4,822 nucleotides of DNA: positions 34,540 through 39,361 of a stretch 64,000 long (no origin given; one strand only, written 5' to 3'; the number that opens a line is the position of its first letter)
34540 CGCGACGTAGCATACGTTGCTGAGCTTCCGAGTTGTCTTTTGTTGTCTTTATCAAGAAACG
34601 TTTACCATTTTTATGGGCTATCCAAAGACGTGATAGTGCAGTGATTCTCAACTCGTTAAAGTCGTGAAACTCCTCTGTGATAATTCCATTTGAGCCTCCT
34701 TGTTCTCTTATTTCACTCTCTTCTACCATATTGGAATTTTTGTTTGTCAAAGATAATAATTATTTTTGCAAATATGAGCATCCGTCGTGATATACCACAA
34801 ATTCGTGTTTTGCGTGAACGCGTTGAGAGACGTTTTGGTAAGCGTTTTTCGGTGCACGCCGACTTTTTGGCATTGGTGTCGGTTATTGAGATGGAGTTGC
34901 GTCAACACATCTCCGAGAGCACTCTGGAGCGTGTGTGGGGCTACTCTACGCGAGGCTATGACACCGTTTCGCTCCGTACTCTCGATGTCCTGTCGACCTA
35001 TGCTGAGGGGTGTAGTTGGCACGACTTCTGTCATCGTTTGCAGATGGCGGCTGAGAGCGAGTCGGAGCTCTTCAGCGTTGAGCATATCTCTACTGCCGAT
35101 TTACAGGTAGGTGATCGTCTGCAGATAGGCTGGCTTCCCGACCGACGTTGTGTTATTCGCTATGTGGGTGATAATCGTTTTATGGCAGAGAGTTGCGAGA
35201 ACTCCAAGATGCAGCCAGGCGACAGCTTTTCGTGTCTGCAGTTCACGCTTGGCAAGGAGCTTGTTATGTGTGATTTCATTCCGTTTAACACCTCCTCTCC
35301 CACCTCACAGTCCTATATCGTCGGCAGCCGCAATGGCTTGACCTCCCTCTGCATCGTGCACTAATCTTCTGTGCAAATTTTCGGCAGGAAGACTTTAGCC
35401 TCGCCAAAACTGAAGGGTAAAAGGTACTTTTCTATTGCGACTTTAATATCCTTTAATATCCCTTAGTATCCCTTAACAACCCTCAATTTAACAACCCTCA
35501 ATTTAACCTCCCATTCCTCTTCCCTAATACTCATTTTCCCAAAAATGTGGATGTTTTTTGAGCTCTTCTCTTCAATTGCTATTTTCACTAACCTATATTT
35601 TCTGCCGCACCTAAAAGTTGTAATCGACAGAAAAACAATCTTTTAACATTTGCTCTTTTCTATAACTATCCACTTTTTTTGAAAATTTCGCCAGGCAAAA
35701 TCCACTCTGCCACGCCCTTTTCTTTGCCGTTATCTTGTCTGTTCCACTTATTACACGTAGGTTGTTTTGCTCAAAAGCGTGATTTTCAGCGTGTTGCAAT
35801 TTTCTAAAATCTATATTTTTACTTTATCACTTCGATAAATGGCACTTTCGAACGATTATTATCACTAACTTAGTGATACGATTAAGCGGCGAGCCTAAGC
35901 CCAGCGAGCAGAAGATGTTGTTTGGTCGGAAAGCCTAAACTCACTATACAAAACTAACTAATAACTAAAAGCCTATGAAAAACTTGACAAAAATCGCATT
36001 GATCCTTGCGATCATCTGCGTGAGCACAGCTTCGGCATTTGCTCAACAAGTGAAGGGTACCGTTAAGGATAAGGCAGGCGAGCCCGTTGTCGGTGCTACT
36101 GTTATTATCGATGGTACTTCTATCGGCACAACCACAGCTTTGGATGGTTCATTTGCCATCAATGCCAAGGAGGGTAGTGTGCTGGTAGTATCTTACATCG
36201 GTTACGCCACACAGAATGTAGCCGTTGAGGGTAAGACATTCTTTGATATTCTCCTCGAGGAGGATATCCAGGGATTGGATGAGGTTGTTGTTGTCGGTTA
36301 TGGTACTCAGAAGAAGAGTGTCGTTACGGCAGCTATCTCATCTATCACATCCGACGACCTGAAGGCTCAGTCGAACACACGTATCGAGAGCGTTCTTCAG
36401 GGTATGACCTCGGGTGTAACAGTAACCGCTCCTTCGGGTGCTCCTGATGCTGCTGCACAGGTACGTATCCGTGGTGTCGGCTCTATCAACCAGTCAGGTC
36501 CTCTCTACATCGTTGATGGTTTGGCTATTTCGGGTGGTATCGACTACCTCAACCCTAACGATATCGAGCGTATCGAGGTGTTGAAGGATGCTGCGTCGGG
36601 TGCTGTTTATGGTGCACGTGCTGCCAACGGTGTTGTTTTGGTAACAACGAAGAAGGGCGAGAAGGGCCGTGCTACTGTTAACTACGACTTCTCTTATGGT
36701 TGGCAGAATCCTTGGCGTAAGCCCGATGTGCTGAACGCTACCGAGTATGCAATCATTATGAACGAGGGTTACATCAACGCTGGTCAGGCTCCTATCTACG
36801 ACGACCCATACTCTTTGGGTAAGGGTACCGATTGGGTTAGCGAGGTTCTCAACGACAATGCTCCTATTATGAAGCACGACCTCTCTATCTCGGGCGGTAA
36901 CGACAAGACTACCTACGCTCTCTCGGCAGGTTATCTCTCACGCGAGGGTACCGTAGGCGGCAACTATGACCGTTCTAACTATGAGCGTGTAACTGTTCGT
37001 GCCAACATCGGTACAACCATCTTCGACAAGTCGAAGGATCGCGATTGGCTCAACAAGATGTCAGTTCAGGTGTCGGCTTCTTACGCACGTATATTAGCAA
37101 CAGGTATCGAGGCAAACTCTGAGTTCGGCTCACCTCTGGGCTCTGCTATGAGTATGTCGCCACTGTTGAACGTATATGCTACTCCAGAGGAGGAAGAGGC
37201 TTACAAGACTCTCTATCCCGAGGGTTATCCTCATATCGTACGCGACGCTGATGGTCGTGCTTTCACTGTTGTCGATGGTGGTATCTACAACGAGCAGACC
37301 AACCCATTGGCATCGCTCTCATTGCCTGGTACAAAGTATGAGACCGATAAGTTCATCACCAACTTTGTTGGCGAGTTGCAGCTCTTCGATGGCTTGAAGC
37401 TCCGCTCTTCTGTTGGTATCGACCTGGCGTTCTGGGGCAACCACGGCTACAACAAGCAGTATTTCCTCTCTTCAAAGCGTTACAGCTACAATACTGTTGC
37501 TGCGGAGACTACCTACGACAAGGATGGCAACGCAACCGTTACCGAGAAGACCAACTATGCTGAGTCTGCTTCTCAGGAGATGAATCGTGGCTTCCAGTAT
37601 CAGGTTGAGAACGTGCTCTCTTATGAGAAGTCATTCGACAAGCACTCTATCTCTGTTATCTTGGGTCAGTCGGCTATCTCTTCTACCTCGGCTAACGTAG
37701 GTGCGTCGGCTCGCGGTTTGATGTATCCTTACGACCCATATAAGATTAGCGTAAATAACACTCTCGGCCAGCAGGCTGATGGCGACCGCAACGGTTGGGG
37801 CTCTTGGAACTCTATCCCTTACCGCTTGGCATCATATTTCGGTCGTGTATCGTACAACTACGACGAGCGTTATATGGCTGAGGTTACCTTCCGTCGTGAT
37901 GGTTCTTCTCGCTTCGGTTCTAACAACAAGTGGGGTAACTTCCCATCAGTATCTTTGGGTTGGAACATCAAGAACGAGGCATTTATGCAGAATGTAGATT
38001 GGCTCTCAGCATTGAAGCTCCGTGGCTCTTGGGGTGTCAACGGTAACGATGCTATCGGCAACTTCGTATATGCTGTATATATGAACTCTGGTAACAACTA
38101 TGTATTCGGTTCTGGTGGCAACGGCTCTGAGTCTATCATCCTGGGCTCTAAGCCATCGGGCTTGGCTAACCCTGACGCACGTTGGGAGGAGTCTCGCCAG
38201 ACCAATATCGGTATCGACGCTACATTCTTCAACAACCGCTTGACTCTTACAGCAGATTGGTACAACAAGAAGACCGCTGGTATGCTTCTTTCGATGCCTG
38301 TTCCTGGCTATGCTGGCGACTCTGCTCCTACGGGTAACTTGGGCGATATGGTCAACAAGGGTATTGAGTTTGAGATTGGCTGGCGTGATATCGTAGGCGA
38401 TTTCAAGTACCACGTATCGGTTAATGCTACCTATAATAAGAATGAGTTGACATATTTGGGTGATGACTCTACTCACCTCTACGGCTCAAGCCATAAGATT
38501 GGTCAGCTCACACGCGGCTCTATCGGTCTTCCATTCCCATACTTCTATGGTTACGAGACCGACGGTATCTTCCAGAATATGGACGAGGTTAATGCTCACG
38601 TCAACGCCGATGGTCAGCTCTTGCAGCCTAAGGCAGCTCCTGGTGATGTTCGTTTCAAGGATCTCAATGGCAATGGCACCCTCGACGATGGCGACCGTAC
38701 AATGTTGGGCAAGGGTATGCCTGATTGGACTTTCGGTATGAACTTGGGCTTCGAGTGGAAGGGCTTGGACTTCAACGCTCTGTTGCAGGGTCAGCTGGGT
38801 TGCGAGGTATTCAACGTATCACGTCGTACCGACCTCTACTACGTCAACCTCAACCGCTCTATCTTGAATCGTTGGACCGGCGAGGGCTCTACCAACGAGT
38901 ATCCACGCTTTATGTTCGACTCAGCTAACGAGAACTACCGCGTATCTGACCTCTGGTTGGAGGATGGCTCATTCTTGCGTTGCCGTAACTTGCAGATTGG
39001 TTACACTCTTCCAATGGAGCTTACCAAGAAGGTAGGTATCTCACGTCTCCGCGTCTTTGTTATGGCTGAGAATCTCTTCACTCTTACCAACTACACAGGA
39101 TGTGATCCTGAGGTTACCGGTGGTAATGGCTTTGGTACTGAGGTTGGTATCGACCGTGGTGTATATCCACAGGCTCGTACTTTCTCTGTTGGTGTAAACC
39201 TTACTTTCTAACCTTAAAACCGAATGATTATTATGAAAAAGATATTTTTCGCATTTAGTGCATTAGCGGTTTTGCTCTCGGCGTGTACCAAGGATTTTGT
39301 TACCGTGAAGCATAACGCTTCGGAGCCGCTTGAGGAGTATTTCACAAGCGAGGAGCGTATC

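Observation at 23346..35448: Repeat-bounded 12-kb island: a co-directional, membrane-centred gene array (kinase, OmpA-like, TerB-like, PD-(D/E)xK-like, KAP NTPase, voltage-gated-type channel, small-protein paralogs)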

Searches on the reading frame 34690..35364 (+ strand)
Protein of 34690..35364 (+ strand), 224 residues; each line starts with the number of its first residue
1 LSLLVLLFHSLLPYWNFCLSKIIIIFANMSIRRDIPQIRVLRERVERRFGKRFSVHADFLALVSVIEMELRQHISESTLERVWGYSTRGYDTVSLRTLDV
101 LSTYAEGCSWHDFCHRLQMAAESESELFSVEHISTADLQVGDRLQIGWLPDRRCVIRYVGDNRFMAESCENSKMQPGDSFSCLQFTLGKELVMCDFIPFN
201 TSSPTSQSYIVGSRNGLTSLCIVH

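Call 10: search_protein_families(library=pfam, max_evalue=0.1, proteins=[window:34690-35364:+])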
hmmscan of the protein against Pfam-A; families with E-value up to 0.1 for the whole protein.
window:34690-35364:+ (224 aa): 0 families

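Call 12: search_protein_families(library=padloc, max_evalue=0.01, proteins=[window:34690-35364:+])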
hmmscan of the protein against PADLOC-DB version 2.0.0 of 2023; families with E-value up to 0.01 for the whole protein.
window:34690-35364:+ (224 aa): 0 families

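Call 18: search_protein_families(library=ncbifam, max_evalue=0.1, proteins=[window:34690-35364:+])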
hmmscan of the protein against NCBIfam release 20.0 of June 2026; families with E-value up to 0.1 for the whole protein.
window:34690-35364:+ (224 aa): 0 families

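Call 19: search_protein_families(library=phrogs, max_evalue=0.01, proteins=[window:34690-35364:+])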
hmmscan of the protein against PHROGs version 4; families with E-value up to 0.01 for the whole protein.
window:34690-35364:+ (224 aa): 0 families

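Call 87: search_solved_structures(query=A5, max_evalue=10)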
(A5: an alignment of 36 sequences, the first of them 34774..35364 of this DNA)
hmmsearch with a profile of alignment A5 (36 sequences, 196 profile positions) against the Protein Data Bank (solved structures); distinct sequences matched with E-value up to 10: 1.
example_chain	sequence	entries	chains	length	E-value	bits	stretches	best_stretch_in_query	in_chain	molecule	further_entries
1x4r_A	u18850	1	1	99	0.25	14.1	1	96-159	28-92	Parp14 protein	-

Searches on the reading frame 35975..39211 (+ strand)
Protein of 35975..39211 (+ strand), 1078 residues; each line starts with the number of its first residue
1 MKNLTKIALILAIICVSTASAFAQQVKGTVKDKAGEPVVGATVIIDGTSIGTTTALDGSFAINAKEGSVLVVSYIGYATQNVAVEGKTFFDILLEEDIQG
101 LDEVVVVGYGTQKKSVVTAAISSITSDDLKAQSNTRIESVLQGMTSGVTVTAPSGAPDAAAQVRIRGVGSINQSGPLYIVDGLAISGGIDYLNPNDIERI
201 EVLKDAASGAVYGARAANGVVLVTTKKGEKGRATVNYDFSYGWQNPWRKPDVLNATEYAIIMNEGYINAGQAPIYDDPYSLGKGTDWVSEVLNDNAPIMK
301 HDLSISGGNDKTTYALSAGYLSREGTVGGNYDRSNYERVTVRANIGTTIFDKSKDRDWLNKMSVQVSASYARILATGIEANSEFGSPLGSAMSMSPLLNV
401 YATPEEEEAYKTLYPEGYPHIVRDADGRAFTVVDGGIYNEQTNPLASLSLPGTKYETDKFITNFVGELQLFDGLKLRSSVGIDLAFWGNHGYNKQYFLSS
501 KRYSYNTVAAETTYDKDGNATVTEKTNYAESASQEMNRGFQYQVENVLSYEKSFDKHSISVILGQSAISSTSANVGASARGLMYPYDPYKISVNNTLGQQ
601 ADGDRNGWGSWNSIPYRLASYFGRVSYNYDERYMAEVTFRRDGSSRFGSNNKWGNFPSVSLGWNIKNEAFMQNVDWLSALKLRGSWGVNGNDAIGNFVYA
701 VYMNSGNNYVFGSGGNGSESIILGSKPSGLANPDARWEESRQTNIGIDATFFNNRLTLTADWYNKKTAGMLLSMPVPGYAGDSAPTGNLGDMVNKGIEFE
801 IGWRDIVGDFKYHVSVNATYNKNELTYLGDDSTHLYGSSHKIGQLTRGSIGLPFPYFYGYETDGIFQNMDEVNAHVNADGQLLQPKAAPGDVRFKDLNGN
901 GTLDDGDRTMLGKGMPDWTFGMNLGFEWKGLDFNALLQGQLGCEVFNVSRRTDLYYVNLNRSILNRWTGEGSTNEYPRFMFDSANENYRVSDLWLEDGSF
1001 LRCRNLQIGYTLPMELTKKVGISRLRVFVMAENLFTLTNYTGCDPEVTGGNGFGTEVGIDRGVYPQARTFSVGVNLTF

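Call 58: find_encoding_contigs(protein=window:35975-39211:+, flank=10000, max_places=8)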
Protein window:35975-39211:+ (1078 aa): 23 contigs read that carry it; 1 place shown.
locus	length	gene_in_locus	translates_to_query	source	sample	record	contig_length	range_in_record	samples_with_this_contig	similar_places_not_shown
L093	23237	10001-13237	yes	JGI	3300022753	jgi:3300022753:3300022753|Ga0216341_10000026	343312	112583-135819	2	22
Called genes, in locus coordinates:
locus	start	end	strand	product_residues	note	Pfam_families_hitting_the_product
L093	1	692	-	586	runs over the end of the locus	PF07693:KAP_NTPase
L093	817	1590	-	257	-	-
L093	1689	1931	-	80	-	-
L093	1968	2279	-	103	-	-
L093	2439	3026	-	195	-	-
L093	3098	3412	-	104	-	-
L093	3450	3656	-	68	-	-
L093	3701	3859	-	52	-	-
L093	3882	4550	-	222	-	-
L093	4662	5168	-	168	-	-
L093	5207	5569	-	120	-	-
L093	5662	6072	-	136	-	PF05099:TerB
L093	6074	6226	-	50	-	-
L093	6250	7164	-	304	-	-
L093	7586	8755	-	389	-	PF00069:Pkinase, PF07714:PK_Tyr_Ser-Thr, PF01163:RIO1 (faint), PF06293:Kdo (weak), PF03109:ABC1 (weak), PF01636:APH (faint)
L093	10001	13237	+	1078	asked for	PF13620:CarboxypepD_reg, PF13715:CarbopepD_reg_2, PF07715:Plug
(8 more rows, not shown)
